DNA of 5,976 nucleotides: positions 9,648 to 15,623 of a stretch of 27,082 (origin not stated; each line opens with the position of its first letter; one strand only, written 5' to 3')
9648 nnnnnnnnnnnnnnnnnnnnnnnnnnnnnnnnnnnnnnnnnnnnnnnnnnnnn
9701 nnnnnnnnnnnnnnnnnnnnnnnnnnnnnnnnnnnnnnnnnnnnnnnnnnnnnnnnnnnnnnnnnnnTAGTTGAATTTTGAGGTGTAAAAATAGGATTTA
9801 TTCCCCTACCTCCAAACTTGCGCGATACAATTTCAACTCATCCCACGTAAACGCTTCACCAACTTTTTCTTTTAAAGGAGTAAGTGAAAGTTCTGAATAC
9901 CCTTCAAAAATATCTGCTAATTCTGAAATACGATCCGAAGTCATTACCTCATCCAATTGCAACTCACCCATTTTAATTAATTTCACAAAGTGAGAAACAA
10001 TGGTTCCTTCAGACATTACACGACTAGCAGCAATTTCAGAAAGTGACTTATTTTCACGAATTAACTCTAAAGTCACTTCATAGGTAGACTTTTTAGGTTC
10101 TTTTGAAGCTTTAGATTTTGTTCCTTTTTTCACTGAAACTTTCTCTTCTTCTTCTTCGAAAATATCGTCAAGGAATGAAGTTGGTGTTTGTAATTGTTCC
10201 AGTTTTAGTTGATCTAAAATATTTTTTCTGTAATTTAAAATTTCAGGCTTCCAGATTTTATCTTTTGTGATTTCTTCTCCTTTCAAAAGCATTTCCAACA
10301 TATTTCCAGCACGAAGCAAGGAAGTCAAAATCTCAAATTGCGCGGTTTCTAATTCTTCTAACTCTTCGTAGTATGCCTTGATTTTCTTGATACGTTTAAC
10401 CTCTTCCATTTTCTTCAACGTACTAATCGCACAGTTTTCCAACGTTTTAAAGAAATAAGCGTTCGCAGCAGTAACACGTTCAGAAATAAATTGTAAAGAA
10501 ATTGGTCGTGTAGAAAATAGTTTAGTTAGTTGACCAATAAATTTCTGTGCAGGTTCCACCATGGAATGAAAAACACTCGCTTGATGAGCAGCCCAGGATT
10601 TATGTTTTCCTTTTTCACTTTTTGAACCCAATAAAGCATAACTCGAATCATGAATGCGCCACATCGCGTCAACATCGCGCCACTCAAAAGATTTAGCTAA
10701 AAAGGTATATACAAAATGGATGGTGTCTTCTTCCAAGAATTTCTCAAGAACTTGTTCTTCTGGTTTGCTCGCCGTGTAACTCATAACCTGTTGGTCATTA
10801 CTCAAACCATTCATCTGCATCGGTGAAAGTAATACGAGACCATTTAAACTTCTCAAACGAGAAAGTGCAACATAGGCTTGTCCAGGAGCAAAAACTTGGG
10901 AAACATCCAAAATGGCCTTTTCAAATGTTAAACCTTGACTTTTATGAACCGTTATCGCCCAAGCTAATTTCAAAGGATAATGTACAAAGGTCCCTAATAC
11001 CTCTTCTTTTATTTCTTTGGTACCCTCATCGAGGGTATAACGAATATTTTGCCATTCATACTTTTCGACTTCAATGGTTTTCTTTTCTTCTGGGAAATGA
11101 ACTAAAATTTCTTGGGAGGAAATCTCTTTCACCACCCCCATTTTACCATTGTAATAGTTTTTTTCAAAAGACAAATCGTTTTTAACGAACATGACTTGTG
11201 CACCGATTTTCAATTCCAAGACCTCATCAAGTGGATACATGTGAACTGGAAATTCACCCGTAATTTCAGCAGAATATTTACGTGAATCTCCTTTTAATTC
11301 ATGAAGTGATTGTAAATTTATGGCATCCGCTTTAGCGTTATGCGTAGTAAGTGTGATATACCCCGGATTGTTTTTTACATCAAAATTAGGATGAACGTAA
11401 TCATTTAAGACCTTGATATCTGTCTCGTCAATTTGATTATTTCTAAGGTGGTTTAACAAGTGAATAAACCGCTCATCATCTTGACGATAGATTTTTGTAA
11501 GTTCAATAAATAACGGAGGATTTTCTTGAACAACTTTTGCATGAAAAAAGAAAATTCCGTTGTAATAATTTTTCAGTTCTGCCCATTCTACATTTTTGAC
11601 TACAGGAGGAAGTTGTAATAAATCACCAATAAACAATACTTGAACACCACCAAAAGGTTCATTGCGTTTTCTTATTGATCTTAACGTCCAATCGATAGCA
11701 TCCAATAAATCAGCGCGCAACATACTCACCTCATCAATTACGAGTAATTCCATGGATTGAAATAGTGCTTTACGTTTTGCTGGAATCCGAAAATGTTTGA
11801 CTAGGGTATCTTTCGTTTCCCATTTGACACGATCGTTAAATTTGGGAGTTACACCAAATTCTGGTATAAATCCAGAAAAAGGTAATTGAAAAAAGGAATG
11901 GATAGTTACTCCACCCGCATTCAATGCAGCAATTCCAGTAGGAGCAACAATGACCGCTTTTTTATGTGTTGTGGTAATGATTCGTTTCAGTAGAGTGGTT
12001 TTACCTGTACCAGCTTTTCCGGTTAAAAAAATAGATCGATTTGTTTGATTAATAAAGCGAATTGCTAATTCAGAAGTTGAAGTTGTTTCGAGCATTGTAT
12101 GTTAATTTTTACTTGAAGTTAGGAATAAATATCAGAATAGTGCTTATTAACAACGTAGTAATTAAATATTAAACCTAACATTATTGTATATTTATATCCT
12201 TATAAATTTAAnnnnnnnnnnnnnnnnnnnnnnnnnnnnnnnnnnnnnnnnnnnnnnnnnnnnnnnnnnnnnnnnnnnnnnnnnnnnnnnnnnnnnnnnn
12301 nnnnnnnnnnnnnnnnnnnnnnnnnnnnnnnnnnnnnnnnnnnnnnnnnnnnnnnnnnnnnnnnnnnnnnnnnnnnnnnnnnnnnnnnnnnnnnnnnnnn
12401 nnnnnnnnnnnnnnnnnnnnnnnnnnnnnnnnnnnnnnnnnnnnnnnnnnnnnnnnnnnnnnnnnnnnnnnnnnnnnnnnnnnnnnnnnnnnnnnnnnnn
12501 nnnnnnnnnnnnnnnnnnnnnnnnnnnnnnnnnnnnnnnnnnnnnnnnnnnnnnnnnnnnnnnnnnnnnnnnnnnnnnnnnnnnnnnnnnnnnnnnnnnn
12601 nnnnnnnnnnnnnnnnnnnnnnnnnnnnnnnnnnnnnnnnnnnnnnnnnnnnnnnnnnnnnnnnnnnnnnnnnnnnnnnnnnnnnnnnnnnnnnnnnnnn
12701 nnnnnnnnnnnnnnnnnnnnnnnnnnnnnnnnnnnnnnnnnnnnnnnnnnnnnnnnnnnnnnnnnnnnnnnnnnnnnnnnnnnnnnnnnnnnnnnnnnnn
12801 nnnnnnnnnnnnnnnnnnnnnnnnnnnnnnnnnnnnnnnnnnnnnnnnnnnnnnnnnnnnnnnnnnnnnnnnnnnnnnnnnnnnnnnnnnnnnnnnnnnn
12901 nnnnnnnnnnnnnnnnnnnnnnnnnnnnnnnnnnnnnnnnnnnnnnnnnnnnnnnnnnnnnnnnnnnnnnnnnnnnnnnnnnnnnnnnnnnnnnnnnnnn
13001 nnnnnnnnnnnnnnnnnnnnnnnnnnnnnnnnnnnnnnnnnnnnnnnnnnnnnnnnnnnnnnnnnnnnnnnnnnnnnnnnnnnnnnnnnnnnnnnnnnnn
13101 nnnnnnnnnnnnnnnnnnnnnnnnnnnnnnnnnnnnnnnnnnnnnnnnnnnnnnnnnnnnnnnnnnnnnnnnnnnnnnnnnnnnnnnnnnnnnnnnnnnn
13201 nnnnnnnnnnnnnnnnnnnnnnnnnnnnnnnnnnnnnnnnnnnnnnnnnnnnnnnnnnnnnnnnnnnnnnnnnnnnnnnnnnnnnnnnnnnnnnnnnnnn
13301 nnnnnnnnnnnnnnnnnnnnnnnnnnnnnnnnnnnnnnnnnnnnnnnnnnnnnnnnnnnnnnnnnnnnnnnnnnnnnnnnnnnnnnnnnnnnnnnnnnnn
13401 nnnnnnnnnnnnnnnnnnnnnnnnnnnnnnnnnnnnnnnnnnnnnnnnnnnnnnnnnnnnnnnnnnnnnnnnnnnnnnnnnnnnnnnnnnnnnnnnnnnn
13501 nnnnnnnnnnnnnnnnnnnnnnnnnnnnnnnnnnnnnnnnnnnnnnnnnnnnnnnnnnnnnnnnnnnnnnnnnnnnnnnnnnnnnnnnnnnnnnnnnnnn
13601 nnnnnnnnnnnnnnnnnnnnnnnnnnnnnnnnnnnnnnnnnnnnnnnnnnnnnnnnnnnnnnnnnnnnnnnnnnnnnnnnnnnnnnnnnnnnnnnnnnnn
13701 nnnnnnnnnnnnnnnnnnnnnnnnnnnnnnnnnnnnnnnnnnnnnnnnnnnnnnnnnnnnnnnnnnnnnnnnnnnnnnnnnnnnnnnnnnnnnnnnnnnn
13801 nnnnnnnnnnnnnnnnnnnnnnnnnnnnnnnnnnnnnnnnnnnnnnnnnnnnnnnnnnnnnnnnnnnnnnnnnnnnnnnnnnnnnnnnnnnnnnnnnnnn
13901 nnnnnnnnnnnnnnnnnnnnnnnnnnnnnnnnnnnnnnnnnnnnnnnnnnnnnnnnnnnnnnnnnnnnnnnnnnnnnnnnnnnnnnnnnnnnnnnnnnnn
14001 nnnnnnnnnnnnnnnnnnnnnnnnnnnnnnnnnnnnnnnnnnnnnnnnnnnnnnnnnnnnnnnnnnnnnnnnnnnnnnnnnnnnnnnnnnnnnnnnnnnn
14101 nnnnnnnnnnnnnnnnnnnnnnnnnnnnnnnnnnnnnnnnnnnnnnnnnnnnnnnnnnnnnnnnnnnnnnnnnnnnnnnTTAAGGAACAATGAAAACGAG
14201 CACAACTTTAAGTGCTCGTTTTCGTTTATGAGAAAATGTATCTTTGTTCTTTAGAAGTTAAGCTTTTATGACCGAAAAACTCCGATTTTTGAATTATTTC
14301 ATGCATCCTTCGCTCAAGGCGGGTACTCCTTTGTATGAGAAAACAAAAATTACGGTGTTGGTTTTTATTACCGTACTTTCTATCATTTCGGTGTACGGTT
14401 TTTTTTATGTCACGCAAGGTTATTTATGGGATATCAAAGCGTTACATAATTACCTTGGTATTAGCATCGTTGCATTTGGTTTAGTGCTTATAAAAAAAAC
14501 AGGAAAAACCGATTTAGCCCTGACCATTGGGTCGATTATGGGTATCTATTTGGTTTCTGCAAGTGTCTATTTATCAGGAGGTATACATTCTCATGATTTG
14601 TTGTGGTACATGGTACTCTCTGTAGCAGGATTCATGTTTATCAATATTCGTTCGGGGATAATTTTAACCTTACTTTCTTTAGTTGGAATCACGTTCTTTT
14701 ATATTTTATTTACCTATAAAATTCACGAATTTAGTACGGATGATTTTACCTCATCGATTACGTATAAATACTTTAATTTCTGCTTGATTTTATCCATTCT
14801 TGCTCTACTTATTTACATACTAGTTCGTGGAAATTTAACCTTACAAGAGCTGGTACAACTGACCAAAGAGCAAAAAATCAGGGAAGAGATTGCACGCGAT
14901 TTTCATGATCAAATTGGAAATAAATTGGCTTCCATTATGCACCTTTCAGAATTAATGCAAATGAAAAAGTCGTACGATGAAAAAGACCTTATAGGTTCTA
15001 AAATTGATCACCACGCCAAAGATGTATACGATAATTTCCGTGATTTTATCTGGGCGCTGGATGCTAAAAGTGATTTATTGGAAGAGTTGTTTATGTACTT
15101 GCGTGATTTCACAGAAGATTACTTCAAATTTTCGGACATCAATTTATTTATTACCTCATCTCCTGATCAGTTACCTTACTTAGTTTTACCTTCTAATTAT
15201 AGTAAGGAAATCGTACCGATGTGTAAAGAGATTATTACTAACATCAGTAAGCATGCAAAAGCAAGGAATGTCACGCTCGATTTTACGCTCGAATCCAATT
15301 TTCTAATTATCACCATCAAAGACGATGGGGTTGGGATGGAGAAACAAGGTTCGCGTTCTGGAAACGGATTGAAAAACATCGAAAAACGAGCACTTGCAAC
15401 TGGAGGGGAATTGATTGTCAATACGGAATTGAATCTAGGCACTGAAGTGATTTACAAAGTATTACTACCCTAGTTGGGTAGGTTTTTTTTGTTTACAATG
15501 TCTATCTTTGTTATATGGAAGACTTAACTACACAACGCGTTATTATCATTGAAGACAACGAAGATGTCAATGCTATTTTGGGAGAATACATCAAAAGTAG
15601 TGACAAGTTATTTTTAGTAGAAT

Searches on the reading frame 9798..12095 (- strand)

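Call 35: search_protein_families(library=pfam, proteins=[window:9798-12095:-], max_evalue=0.001)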
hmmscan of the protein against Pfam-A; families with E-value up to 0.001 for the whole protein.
window:9798-12095:- (765 aa): 12 families
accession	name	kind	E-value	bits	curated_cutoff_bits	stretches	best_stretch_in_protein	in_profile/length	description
PF05970.20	PIF1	-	1.2e-30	107.2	25.9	1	14-225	17-220/223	PIF1-like helicase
PF14493.12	HTH_40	-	5.3e-20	72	27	1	671-758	1-89/89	Helix-turn-helix domain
PF13604.12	AAA_30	-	2.6e-13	50.6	27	1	12-227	11-177/191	AAA domain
PF13245.12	AAA_19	-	1.5e-11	45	25.1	1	18-166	10-133/134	AAA domain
PF13401.12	AAA_22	-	1.9e-09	38.4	27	1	17-158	3-123/130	AAA domain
PF01443.25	Viral_helicase1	-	6.1e-08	33.2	21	0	24-128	3-73/228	Viral superfamily 1 RNA helicase core domain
PF13479.12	AAA_24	-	0.00013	22.3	27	1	19-144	2-94/195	AAA domain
PF13191.12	AAA_16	-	0.00041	21.3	32.6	0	18-63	24-64/167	AAA ATPase domain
PF25199.1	nSTAND_NTPase5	-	0.00051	20.3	34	0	16-47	38-70/145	Novel STAND NTPase 5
PF02367.23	TsaE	-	0.00072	19.9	26.6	0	5-53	5-55/128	Threonylcarbamoyl adenosine biosynthesis protein TsaE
PF00270.35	DEAD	-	0.00086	19.5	26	0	13-142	9-146/167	DEAD/DEAH box helicase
PF13538.12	UvrD_C_2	-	0.00089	19.5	27.4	0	377-403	1-27/52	UvrD-like helicase C-terminal domain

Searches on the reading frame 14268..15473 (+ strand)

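Call 35: search_protein_families(library=pfam, proteins=[window:14268-15473:+], max_evalue=0.001)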
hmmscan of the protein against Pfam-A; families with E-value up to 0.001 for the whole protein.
window:14268-15473:+ (401 aa): 2 families
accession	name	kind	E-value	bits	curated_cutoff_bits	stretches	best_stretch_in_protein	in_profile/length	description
PF07730.19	HisKA_3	-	2.9e-06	28.2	24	1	205-265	2-64/68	Histidine kinase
PF02518.31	HATPase_c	-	3.8e-06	27.7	26.4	1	315-397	6-106/111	Histidine kinase-, DNA gyrase B-, and HSP90-like ATPase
